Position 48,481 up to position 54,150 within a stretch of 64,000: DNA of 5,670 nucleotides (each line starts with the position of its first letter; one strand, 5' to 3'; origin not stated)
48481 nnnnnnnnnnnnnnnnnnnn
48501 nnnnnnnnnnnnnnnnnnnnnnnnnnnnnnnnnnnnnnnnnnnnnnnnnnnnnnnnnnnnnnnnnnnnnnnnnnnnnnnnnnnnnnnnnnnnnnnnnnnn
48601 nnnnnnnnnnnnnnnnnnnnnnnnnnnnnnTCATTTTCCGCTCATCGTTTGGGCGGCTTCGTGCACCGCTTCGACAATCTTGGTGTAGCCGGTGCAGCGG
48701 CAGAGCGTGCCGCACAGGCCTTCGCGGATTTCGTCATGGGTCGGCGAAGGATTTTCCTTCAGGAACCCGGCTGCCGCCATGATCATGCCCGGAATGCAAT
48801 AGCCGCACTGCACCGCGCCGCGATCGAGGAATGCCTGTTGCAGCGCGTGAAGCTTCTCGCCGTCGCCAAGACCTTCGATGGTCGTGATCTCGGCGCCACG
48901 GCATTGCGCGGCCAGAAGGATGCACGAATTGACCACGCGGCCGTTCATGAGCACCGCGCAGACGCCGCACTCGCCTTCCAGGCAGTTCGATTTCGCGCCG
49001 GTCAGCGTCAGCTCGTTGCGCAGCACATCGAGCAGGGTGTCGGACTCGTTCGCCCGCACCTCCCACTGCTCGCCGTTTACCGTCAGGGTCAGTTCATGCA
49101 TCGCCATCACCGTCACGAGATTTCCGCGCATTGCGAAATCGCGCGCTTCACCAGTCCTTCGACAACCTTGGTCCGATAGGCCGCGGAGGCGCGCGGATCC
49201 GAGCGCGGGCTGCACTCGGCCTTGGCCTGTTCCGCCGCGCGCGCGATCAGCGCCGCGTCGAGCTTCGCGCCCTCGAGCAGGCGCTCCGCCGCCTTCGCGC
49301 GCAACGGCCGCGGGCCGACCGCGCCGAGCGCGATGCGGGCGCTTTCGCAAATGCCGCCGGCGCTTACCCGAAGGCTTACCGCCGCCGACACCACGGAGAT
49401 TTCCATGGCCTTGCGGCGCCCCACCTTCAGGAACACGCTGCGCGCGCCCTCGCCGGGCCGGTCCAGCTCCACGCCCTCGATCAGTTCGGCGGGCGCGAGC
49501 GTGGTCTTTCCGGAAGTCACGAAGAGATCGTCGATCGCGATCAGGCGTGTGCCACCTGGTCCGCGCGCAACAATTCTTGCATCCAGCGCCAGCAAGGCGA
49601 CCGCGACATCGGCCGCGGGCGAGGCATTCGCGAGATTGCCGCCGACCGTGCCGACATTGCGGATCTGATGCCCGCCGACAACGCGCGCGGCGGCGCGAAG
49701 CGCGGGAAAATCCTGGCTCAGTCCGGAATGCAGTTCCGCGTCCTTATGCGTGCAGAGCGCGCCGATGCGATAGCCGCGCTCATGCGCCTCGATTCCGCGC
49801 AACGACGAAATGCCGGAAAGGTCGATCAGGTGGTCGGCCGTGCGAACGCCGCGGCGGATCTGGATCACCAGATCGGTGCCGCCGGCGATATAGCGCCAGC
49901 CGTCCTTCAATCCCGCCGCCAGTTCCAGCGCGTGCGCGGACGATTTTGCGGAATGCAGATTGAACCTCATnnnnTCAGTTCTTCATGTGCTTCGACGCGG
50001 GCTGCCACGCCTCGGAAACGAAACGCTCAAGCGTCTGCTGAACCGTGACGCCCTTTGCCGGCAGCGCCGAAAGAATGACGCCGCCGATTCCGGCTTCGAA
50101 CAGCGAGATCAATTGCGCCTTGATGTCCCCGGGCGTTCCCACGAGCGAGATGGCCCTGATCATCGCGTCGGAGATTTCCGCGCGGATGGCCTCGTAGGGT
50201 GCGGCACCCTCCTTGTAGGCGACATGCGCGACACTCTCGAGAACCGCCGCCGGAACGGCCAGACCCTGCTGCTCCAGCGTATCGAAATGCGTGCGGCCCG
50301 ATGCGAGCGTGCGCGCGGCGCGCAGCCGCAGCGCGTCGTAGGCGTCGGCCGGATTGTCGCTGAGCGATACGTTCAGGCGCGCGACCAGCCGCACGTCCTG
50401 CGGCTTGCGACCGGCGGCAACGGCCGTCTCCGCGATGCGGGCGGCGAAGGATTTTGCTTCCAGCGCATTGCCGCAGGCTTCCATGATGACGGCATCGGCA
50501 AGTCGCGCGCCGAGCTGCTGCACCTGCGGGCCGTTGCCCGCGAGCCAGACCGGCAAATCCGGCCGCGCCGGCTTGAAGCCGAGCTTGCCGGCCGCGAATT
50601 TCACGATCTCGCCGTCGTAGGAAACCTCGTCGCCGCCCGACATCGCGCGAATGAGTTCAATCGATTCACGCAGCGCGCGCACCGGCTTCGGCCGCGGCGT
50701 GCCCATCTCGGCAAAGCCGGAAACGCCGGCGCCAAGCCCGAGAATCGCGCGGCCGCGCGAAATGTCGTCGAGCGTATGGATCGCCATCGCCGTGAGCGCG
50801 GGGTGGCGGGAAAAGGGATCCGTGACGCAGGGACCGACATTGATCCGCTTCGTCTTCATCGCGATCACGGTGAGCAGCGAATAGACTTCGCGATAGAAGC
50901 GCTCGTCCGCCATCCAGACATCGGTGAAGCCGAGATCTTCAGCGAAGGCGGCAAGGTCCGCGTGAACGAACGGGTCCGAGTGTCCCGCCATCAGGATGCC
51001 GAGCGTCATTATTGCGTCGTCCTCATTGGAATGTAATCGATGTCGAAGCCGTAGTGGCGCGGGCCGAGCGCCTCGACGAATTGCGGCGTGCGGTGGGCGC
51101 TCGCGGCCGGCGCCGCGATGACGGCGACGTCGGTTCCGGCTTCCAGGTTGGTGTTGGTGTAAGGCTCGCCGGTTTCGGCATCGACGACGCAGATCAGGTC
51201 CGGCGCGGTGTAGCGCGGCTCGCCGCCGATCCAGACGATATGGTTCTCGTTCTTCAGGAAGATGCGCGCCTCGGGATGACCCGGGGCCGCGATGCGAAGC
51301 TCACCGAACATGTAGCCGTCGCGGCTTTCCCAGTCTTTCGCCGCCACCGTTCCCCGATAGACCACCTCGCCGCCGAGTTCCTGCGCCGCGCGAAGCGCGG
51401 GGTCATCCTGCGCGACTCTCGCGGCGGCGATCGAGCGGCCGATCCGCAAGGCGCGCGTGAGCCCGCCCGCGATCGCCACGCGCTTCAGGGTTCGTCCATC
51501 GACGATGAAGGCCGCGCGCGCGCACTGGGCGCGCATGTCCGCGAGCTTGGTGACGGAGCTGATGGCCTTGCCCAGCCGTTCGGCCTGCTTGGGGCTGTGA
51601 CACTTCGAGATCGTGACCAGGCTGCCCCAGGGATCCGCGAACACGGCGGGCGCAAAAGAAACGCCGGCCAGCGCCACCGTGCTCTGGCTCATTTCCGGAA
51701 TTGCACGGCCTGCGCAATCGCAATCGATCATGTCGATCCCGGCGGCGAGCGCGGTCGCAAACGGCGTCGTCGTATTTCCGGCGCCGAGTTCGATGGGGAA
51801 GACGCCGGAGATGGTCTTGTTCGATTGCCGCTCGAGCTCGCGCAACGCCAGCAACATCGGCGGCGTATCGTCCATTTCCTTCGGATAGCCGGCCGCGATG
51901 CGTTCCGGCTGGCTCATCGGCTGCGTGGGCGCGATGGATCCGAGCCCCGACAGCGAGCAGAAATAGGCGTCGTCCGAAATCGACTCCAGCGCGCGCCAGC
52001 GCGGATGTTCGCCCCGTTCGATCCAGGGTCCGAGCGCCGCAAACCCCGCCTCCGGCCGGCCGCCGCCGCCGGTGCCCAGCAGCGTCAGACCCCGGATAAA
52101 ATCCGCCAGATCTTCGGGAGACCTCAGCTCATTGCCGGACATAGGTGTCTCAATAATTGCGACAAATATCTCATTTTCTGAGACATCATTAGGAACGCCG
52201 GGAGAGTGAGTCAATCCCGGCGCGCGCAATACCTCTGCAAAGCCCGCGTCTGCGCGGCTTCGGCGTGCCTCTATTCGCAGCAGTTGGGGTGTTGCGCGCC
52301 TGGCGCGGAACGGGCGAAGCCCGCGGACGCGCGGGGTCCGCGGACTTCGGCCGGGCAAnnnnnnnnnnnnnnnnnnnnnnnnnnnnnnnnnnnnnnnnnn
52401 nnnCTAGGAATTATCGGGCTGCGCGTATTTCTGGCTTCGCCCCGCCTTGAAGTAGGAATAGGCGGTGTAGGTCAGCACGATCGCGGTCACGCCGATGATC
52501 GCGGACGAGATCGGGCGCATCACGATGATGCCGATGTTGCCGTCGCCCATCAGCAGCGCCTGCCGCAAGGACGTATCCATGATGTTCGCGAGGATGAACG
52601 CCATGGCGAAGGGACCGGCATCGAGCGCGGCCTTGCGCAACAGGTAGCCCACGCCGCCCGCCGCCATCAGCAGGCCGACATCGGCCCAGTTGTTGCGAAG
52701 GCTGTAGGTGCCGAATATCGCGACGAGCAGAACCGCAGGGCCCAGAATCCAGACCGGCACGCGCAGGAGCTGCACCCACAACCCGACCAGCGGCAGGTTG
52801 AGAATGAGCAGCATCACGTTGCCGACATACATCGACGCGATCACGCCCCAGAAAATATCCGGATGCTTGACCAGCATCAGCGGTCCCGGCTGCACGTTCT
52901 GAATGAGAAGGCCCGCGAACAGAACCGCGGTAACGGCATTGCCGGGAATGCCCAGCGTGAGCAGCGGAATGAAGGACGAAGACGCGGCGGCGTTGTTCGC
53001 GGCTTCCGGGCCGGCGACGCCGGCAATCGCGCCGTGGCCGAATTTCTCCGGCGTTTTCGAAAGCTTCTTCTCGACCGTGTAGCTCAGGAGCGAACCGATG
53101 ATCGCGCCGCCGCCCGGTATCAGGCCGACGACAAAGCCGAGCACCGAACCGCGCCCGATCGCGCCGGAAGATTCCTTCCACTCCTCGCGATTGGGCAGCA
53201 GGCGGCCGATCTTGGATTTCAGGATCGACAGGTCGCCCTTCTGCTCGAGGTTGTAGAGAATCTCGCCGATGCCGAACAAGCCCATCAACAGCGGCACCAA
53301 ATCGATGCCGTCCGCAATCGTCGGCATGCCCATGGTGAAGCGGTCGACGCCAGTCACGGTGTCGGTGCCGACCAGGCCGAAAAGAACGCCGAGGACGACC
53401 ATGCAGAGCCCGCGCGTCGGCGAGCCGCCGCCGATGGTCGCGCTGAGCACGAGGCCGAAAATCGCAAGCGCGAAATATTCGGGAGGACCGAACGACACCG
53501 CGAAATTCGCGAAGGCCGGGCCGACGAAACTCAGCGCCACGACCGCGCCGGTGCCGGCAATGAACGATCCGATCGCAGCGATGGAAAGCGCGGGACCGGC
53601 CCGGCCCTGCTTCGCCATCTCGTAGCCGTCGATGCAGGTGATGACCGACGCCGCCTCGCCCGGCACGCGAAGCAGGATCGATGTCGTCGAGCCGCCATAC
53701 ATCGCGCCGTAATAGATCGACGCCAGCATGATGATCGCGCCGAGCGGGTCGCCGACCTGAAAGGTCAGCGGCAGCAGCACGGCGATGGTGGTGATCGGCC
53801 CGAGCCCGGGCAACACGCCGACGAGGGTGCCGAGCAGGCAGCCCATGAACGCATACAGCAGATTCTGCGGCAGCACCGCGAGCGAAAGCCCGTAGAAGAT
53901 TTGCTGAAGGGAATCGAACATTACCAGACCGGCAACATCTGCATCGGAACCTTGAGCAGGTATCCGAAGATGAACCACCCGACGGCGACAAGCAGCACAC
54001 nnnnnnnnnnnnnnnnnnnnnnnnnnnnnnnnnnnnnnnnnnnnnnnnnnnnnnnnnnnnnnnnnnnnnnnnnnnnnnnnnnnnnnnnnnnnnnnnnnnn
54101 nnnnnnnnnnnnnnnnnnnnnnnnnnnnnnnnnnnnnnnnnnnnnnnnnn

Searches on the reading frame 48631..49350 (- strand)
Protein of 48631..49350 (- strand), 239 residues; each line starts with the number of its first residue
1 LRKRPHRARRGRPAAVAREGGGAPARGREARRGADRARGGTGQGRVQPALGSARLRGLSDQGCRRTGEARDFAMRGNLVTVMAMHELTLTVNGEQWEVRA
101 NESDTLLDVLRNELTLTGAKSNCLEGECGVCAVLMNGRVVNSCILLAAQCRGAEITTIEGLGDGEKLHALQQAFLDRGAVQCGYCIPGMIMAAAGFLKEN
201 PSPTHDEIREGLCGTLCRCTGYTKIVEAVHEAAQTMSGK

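Call 6: search_protein_families(library=pfam, proteins=[window:48631-49350:-], max_evalue=0.001)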
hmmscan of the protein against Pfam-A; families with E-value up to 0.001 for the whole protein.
window:48631-49350:- (239 aa): 3 families
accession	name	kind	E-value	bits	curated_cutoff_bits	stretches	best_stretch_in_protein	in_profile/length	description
PF01799.25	Fer2_2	-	8e-32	109.6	30.3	1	157-230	1-75/75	[2Fe-2S] binding domain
PF00111.32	Fer2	-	1.2e-07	32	21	1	90-142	2-54/77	2Fe-2S iron-sulfur cluster binding domain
PF13085.11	Fer2_3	-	2.8e-06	27.8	27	1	95-161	20-89/107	2Fe-2S iron-sulfur cluster binding domain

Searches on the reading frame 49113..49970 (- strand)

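Call 6: search_protein_families(library=pfam, proteins=[window:49113-49970:-], max_evalue=0.001)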
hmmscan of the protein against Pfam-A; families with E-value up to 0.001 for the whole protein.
window:49113-49970:- (285 aa): 2 families
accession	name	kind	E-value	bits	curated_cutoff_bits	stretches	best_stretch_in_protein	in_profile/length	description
PF00941.27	FAD_binding_5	-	1.8e-45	155.3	27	1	2-169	2-167/170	FAD binding domain in molybdopterin dehydrogenase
PF03450.22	CO_deh_flav_C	-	5.4e-29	100.8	25.5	1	181-280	3-101/102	CO dehydrogenase flavoprotein C-terminal domain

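Call 7: search_protein_families(library=ncbifam, proteins=[window:49113-49970:-], max_evalue=0.001)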
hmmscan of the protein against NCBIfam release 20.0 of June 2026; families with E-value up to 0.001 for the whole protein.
window:49113-49970:- (285 aa): 8 families
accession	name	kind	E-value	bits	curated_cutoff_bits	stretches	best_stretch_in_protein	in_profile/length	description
NF043083.1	XdhB_XDHase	equivalog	1.6e-63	214.5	310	1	4-282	6-284/289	xanthine dehydrogenase subunit XdhB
NF007427.0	PRK09971.1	equivalog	8.7e-59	199.1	287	1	5-282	7-284/292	xanthine dehydrogenase FAD-binding subunit XdhB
NF041019.1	glyceraldDH_beta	equivalog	4e-57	193.6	350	1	3-280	6-279/280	glyceraldehyde dehydrogenase subunit beta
TIGR02963.1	xanthine_xdhA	equivalog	4.9e-52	177.1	467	1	26-277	215-464/468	xanthine dehydrogenase small subunit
TIGR03195.1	4hydrxCoA_B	equivalog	7e-36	124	404.55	2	3-114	5-115/321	4-hydroxybenzoyl-CoA reductase subunit beta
TIGR03199.1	pucC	equivalog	2.1e-28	99.3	306.05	1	13-271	6-259/264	xanthine dehydrogenase subunit C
TIGR03312.1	Se_sel_red_FAD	hypoth_equivalog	3.2e-15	56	241.5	1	9-281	8-250/257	molybdopterin-dependent oxidoreductase FAD-binding subunit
TIGR02969.1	mam_aldehyde_ox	subfamily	8.5e-06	23.5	1912.3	1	85-246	327-490/1330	aldehyde oxidase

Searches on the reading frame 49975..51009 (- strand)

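Call 6: search_protein_families(library=pfam, proteins=[window:49975-51009:-], max_evalue=0.001)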
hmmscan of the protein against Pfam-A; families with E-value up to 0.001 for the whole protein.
window:49975-51009:- (344 aa): 1 family
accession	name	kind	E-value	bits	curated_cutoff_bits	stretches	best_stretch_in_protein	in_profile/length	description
PF00296.26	Bac_luciferase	-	5.6e-57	193.9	27.9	1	16-308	25-312/314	Luciferase-like monooxygenase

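Call 7: search_protein_families(library=ncbifam, proteins=[window:49975-51009:-], max_evalue=0.001)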
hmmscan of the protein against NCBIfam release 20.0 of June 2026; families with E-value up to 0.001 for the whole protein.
window:49975-51009:- (344 aa): 28 families (the best 25 are shown)
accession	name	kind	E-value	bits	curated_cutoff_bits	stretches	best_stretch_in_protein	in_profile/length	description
TIGR03555.1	F420_mer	equivalog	1.3e-56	192.4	348.7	1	17-312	15-303/325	5,10-methylenetetrahydromethanopterin reductase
NF002619.0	PRK02271.1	equivalog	8e-54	183.1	276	1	13-314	13-306/329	5,10-methylenetetrahydromethanopterin reductase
TIGR03842.1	F420_CPS_4043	hypoth_equivalog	8.2e-33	113.9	295.45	1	3-308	2-302/329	TIGR03842 family LLM class F420-dependent oxidoreductase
TIGR04024.1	F420_NP1902A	hypoth_equivalog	3.4e-30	104.9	345.4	1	17-305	18-300/330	TIGR04024 family LLM class F420-dependent oxidoreductase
TIGR03619.1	F420_Rv2161c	subfamily_domain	8.8e-30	104.1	166.9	1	40-226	44-232/247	TIGR03619 family F420-dependent LLM class oxidoreductase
TIGR03559.1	F420_Rv3520c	subfamily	4.5e-28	98.2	335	1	14-312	13-323/325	LLM class F420-dependent oxidoreductase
TIGR03857.1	F420_MSMEG_2249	hypoth_equivalog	8e-27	94.3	218.4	1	11-226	11-225/329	TIGR03857 family LLM class F420-dependent oxidoreductase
TIGR03841.1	F420_Rv3093c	subfamily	1.6e-26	93.4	213.65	1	12-313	8-294/298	LLM class F420-dependent oxidoreductase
TIGR03564.1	F420_MSMEG_4879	subfamily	5.4e-26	91.8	234.25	1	19-236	4-216/265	TIGR03564 family F420-dependent LLM class oxidoreductase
TIGR03560.1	F420_Rv1855c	subfamily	2.5e-24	86.4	231.4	1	22-207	21-223/227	TIGR03560 family F420-dependent LLM class oxidoreductase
TIGR03617.1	F420_MSMEG_2256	subfamily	2.3e-22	79.3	278.15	1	22-311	3-296/318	TIGR03617 family F420-dependent LLM class oxidoreductase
TIGR03621.1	F420_MSMEG_2516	subfamily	3.6e-22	78.9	213.15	1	16-235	16-242/295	TIGR03621 family F420-dependent LLM class oxidoreductase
TIGR03554.1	F420_G6P_DH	equivalog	5.1e-17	61.9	420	1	43-262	53-280/331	glucose-6-phosphate dehydrogenase (coenzyme-F420)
TIGR03854.1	F420_MSMEG_3544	hypoth_equivalog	1.9e-16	60.2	295.6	1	11-231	10-233/290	TIGR03854 family LLM class F420-dependent oxidoreductase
TIGR03557.1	F420_G6P_family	subfamily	1.7e-15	57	210.4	1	18-226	17-226/316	TIGR03557 family F420-dependent LLM class oxidoreductase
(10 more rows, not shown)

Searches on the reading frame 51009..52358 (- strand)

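Call 6: search_protein_families(library=pfam, proteins=[window:51009-52358:-], max_evalue=0.001)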
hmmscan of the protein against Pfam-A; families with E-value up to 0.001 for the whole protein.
window:51009-52358:- (449 aa): 2 families
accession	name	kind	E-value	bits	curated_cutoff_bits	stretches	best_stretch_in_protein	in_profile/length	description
PF20906.3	S-Me-THD_C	-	1e-44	152.6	27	1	257-445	4-190/190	S-Me-THD-like, C-terminal domain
PF06032.18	S-Me-THD_N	-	8.8e-35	120.5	27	1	82-251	1-157/158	S-Me-THD-like, N-terminal domain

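Call 7: search_protein_families(library=ncbifam, proteins=[window:51009-52358:-], max_evalue=0.001)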
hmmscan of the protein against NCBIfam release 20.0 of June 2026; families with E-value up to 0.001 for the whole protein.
window:51009-52358:- (449 aa): 2 families
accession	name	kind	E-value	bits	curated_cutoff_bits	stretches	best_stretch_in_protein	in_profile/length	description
NF058532.1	CH3_S_uro_de_S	equivalog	6.8e-16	58.2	450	1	173-417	84-323/352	S-methyl thiohydantoin desulfurase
NF058529.1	thiohydan_desulf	equivalog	2.7e-12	46.5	440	1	82-415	6-328/362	thiohydantoin desulfurase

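Call 55: search_protein_families(library=ncbifam, proteins=[window:51009-52142:-], max_evalue=1e-10)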
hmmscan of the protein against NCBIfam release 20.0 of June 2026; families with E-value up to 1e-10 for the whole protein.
window:51009-52142:- (377 aa): 2 families
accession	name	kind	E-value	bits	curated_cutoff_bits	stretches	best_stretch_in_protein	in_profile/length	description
NF058532.1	CH3_S_uro_de_S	equivalog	4e-16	58.9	450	1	99-345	82-323/352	S-methyl thiohydantoin desulfurase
NF058529.1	thiohydan_desulf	equivalog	1.4e-12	47.4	440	1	10-343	6-328/362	thiohydantoin desulfurase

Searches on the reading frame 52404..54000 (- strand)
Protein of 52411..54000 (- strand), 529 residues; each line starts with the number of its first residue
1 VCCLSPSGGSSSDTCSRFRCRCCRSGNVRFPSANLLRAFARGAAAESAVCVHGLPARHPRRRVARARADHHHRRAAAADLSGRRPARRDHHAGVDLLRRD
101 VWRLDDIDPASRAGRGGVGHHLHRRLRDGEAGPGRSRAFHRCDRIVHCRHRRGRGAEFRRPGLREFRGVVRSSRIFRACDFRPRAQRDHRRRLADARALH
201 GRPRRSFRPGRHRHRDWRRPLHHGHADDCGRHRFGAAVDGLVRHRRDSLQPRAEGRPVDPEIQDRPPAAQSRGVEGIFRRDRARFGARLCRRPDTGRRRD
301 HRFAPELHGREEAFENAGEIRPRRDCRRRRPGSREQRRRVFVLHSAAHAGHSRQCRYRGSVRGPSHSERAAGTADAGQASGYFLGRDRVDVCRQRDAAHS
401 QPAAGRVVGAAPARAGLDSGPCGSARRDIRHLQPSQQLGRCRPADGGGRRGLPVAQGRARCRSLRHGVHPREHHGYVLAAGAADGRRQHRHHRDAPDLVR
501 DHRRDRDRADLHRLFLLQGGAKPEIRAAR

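Call 6: search_protein_families(library=pfam, proteins=[window:52411-54000:-], max_evalue=0.001)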
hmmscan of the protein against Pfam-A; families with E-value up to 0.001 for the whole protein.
window:52411-54000:- (529 aa): 0 families

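Call 15: search_protein_families(library=pfam, proteins=[window:52404-53978:-], max_evalue=0.001)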
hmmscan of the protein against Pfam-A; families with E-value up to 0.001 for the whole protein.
window:52404-53978:- (524 aa): 1 family
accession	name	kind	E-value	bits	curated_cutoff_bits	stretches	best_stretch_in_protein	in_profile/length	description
PF01970.21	TctA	-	1.2e-153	512.1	28.9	1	40-457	1-421/423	Tripartite tricarboxylate transporter TctA family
